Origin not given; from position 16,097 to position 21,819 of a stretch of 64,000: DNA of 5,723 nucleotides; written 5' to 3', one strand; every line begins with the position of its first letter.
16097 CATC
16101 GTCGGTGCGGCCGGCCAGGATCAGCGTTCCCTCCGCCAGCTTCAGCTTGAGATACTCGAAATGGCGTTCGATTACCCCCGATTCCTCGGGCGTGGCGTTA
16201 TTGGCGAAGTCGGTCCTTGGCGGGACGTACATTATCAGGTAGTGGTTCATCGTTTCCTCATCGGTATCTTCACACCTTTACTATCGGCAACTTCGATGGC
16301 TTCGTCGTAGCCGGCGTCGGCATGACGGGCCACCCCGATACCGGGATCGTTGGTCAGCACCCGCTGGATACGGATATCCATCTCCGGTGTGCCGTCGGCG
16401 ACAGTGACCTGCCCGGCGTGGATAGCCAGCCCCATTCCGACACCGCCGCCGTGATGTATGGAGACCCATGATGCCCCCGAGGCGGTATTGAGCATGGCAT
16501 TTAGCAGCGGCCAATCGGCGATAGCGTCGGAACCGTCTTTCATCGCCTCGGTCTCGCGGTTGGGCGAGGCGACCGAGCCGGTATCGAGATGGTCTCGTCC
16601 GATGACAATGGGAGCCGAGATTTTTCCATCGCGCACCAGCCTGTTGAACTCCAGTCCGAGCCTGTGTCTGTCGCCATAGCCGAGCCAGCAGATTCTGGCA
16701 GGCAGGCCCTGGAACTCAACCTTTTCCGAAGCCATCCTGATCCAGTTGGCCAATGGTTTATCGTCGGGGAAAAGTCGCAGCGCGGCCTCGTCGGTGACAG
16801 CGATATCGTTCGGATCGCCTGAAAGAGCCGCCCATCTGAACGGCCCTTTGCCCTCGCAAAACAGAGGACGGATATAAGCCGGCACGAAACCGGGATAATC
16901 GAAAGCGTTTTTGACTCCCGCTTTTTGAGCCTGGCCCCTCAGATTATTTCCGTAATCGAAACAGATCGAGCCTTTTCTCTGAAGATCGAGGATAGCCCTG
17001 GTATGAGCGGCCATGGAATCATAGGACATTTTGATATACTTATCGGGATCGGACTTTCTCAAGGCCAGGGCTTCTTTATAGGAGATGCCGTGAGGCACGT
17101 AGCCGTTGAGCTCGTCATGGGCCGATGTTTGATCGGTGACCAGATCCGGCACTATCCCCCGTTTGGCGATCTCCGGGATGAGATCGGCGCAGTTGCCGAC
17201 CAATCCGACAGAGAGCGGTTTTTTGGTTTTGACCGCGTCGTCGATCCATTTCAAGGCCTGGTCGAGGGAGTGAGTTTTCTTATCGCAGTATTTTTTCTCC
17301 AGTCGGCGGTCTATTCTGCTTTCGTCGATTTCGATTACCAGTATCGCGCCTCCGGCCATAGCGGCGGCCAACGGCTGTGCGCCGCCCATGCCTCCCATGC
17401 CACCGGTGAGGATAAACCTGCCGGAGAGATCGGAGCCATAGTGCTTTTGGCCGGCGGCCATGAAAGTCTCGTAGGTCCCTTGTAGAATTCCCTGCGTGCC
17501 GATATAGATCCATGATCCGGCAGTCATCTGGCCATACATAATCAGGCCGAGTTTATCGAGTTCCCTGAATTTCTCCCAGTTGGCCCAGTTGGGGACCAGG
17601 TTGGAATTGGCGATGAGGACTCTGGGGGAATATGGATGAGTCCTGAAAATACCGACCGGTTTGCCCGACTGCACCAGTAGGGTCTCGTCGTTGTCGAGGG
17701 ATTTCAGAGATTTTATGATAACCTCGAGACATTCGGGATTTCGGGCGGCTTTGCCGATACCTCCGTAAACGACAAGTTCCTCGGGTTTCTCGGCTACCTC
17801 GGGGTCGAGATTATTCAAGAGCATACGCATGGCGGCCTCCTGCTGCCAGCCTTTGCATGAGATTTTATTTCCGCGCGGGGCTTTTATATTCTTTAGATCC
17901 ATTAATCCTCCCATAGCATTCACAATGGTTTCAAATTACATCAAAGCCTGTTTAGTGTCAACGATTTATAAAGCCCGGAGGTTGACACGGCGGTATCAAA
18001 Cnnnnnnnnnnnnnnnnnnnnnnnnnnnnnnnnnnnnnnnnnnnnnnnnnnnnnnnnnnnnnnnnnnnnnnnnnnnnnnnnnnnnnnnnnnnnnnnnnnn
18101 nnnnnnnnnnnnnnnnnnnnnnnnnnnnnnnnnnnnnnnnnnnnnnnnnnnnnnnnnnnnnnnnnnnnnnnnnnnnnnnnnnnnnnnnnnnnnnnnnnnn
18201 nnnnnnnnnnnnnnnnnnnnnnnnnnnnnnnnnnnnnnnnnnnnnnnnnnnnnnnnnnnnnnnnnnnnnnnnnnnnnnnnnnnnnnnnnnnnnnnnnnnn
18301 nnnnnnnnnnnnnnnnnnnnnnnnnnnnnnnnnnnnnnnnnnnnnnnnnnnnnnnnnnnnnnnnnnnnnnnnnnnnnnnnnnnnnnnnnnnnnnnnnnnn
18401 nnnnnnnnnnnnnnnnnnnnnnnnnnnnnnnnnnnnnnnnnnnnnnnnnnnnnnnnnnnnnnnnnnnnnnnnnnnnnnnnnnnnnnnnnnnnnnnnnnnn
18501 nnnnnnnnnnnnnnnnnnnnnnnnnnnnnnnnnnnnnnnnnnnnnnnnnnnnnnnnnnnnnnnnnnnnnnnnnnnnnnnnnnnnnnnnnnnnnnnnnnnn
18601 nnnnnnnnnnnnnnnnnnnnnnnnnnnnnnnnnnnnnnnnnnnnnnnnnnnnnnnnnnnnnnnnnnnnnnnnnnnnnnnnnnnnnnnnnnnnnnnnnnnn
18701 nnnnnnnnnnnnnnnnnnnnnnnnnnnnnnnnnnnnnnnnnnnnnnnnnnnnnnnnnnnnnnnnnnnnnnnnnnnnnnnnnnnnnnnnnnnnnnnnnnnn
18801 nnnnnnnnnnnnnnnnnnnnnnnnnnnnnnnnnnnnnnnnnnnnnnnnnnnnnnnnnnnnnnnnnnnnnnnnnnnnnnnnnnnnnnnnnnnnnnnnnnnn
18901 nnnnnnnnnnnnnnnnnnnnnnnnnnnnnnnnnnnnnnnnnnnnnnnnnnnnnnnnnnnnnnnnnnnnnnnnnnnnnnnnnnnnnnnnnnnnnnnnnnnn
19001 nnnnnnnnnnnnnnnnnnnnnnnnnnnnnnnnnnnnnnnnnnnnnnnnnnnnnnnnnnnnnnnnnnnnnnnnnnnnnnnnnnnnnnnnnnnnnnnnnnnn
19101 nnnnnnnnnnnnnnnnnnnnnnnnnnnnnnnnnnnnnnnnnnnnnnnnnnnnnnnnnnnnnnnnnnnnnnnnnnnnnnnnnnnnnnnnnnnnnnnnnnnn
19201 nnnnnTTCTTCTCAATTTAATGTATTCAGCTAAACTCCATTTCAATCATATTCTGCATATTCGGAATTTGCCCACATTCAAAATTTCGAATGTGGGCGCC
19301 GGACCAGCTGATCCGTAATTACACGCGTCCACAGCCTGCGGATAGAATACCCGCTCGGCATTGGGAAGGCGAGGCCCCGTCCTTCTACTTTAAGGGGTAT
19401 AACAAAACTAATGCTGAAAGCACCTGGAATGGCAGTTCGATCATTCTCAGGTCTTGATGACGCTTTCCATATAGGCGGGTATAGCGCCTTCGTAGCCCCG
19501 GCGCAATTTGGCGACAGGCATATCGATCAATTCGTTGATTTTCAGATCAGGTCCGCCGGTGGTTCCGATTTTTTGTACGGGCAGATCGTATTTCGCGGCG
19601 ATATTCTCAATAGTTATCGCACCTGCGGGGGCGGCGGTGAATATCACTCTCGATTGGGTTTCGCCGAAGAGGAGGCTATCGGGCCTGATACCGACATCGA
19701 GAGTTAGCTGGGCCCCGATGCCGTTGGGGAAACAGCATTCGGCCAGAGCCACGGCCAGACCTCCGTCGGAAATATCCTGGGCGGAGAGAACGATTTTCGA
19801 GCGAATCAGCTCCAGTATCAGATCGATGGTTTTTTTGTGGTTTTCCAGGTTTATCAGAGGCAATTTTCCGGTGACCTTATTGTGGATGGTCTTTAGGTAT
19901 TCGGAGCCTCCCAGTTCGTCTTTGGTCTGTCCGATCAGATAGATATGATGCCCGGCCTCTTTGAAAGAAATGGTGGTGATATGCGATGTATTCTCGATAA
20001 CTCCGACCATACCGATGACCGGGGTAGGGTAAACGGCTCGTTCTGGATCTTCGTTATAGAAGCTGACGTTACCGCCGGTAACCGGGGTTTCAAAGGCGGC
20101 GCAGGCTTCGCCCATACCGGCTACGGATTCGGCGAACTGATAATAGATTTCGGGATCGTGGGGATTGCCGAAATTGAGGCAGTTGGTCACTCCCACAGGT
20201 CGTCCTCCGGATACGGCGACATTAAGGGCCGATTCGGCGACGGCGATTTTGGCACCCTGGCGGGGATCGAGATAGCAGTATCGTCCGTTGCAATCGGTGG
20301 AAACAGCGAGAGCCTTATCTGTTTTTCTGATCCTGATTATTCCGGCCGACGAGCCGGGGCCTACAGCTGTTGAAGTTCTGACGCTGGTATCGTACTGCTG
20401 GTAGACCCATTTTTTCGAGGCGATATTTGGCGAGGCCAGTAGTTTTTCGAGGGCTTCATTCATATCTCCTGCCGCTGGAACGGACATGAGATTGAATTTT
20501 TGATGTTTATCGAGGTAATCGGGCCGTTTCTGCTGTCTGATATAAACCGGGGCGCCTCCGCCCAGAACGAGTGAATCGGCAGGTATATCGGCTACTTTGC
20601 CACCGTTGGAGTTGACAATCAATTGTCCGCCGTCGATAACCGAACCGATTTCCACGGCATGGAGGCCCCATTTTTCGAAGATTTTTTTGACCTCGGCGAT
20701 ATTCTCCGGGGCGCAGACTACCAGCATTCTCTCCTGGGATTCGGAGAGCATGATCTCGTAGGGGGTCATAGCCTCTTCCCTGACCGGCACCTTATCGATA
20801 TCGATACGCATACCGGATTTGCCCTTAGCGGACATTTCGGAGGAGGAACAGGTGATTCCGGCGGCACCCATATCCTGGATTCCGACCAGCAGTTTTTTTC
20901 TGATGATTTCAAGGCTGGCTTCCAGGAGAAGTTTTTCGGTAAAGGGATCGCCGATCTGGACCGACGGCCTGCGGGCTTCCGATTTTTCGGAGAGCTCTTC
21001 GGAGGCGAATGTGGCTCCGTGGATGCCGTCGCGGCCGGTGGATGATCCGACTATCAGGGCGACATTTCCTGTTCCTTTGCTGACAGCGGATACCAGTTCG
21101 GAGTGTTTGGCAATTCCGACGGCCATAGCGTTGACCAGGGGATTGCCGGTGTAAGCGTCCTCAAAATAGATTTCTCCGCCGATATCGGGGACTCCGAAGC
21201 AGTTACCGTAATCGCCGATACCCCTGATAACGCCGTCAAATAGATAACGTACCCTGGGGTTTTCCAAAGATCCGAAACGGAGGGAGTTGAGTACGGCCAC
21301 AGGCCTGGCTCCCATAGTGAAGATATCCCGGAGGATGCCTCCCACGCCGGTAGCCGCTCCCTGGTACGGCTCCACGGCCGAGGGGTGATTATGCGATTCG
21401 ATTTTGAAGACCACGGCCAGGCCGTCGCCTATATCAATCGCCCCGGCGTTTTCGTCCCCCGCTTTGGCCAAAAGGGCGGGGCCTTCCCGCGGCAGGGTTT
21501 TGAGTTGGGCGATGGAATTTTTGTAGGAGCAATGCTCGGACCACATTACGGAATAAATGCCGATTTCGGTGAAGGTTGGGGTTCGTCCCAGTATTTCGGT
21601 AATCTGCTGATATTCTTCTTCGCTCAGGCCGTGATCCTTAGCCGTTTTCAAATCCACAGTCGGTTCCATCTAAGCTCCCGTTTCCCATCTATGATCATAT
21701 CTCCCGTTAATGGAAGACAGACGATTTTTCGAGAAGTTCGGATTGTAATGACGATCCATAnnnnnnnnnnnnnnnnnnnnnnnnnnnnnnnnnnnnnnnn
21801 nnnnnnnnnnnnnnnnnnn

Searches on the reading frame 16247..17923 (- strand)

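Call 61: search_protein_families(library=pfam, proteins=[window:16247-17923:-], max_evalue=0.000001)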
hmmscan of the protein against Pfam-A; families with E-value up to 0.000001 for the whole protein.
window:16247-17923:- (558 aa): 3 families
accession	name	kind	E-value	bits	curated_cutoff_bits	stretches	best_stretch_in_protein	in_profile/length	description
PF17392.7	Urocanase_C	-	4.9e-94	313.7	23.6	1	353-546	1-194/196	Urocanase C-terminal domain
PF01175.24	Urocanase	-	3.8e-90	301.6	23.2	1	142-350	1-209/209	Urocanase Rossmann-like domain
PF17391.7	Urocanase_N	-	1.8e-60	202.8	23.2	1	13-139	1-127/127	Urocanase N-terminal domain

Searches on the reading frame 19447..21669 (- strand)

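Call 61: search_protein_families(library=pfam, proteins=[window:19447-21669:-], max_evalue=0.000001)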
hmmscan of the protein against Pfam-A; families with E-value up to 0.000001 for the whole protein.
window:19447-21669:- (740 aa): 3 families
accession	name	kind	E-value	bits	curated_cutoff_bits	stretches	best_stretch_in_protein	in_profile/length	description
PF02769.27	AIRS_C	-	2.9e-59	200.1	23.1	2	200-351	2-152/156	AIR synthase related protein, C-terminal domain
PF00586.29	AIRS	-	5e-56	188.4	24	2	73-187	2-112/112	AIR synthase related protein, N-terminal domain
PF18072.6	FGAR-AT_linker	-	3.4e-16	59.9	26.6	1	8-50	5-50/50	Formylglycinamide ribonucleotide amidotransferase linker domain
